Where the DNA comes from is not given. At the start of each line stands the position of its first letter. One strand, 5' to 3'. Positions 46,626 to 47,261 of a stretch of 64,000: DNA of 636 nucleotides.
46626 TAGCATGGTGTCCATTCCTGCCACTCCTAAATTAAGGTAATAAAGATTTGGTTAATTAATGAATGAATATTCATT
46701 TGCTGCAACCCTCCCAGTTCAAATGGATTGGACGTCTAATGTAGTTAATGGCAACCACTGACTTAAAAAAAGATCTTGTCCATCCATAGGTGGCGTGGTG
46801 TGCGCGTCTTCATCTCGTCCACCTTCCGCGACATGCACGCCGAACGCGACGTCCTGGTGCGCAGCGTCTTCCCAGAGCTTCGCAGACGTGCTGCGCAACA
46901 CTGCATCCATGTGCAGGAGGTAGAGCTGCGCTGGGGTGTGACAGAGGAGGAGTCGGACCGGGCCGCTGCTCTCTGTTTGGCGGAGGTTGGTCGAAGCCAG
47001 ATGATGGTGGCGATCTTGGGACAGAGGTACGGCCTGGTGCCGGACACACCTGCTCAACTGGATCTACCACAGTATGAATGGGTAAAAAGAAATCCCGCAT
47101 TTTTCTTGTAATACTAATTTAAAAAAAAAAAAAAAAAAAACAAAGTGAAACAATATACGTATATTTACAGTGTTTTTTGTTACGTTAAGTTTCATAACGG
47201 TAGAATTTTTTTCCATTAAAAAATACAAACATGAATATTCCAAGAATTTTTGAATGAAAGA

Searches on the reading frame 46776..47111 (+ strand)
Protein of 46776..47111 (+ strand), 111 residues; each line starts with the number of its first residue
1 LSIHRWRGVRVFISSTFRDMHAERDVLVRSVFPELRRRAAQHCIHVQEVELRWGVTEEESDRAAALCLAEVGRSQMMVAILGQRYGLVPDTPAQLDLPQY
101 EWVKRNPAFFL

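Call 40: find_encoding_contigs(protein=window:46776-47111:+, flank=10000, max_places=5)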
Protein window:46776-47111:+ (111 aa): no gene with exactly this product is on record in the collection.

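Call 42: search_protein_families(library=pfam, proteins=[window:46776-47108:+], max_evalue=0.01)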
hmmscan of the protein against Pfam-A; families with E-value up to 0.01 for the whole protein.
window:46776-47108:+ (111 aa): 1 family
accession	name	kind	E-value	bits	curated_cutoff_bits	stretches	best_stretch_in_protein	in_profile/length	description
PF13271.11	DUF4062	-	2.6e-13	50.4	24.7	1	10-89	1-68/82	Domain of unknown function (DUF4062)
